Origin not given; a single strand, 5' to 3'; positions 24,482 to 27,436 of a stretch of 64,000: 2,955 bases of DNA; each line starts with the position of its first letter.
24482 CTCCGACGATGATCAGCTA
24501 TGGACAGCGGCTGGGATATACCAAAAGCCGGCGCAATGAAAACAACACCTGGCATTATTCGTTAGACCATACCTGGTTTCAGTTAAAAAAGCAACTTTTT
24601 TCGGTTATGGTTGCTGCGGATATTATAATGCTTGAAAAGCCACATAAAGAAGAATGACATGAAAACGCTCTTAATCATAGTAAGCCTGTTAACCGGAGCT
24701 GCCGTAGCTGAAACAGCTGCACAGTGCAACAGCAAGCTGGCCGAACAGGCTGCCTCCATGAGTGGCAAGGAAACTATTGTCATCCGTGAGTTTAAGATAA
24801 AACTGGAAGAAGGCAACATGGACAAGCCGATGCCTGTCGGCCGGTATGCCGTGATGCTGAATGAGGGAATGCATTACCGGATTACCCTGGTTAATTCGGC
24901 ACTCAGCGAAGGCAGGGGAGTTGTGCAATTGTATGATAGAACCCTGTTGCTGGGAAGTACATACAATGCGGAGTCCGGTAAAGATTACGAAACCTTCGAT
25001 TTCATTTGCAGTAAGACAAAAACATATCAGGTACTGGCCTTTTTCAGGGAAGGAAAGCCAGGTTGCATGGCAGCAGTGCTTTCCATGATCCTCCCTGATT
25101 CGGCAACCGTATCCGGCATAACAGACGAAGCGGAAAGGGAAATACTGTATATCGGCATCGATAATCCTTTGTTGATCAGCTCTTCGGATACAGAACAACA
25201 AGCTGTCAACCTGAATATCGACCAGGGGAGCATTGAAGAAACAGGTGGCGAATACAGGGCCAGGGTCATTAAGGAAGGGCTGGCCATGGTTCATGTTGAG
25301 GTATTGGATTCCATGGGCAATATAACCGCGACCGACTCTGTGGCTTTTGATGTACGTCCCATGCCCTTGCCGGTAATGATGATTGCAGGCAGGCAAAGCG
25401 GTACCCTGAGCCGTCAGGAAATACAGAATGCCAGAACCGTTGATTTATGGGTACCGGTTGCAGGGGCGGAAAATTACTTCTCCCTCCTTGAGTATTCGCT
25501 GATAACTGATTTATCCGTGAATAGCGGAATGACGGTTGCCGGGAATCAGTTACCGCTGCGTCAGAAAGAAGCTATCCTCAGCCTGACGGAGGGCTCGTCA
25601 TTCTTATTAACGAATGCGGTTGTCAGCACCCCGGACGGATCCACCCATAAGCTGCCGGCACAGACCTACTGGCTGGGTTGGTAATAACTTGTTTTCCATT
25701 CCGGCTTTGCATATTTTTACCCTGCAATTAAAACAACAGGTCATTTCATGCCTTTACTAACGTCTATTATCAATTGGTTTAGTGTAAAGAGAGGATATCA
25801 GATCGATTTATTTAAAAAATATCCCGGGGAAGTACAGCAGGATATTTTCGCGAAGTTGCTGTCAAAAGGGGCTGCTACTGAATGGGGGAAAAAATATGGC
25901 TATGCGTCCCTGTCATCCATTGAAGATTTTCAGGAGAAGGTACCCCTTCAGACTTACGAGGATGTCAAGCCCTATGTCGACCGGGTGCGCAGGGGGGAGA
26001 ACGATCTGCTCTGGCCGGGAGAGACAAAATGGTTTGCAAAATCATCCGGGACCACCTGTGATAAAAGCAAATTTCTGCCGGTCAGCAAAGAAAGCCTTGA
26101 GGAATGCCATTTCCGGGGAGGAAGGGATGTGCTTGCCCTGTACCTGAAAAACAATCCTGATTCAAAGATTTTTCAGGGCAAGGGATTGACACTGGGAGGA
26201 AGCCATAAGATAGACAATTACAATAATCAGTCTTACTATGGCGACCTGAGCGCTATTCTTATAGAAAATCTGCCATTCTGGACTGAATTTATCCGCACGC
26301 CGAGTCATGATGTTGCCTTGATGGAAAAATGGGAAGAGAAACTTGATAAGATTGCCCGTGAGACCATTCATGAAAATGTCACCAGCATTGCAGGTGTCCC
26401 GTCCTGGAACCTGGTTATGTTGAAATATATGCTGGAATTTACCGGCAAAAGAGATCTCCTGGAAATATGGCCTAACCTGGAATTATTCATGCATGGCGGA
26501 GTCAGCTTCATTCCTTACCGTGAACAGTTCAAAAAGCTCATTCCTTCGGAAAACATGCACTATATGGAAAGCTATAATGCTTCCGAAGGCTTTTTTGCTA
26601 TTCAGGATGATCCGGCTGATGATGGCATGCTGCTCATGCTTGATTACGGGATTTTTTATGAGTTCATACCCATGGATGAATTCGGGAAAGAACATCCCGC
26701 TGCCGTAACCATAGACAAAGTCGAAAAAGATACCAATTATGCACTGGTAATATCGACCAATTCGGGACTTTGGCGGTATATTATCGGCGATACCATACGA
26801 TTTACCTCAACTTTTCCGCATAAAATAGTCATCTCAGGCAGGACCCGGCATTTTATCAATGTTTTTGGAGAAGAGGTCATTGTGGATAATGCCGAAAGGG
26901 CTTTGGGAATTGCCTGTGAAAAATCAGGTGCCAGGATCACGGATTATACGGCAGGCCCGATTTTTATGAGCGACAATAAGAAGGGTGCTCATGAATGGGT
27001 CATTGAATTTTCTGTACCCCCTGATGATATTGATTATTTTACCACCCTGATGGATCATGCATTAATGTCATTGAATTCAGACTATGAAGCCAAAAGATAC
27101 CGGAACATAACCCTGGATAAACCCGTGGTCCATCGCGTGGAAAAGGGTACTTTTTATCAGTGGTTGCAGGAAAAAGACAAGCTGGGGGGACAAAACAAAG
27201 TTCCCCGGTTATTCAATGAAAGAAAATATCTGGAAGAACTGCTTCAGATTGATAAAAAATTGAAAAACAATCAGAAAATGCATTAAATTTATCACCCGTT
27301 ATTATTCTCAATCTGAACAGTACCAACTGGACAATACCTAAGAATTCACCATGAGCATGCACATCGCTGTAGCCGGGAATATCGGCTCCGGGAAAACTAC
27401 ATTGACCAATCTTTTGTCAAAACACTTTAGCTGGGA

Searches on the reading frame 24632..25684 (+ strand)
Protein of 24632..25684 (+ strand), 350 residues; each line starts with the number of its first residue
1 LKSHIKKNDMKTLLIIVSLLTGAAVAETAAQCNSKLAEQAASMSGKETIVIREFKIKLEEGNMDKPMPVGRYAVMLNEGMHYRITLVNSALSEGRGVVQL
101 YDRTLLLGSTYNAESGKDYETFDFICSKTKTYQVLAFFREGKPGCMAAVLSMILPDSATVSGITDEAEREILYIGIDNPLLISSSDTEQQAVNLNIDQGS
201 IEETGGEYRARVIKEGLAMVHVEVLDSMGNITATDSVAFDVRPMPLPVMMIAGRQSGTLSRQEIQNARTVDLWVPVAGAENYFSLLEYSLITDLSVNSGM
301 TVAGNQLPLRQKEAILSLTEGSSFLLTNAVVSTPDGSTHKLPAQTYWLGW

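Call 70: search_protein_families(library=pfam, proteins=[window:24632-25684:+], max_evalue=0.00001)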
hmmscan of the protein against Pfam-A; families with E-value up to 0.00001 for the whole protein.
window:24632-25684:+ (350 aa): 1 family
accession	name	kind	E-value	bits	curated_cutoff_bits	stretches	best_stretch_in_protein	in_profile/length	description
PF21602.3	GldM_3rd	-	7e-07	29.9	25.2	1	171-242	11-82/82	GldM third domain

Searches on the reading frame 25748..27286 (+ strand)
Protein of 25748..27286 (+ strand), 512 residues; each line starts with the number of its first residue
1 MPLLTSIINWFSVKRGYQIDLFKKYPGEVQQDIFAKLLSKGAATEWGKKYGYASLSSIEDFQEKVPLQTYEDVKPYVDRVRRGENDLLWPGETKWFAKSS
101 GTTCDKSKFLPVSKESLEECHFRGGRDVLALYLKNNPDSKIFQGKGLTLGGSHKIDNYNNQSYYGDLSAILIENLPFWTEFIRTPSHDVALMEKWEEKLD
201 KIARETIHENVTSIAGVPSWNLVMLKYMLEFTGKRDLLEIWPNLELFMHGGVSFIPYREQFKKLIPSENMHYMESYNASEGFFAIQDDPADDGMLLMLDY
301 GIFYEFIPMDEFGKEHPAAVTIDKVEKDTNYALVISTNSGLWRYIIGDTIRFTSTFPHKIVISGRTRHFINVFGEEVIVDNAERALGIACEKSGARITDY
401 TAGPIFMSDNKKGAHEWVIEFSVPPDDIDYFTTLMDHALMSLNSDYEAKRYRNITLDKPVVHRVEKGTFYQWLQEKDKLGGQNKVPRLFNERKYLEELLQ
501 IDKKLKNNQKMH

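Call 70: search_protein_families(library=pfam, proteins=[window:25748-27286:+], max_evalue=0.00001)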
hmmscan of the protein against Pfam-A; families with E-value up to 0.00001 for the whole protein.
window:25748-27286:+ (512 aa): 3 families
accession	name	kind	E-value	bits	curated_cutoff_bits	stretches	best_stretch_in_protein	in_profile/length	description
PF03321.19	GH3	-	6.6e-66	223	23.6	1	18-270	4-304/304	GH3 family N-terminal domain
PF23572.1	GH3_C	-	9.2e-25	88.1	23.6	1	381-493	2-119/119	GH3 family C-terminal domain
PF23571.1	GH3_M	-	2.3e-19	69.7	23.6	1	296-365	2-75/75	GH3 family central domain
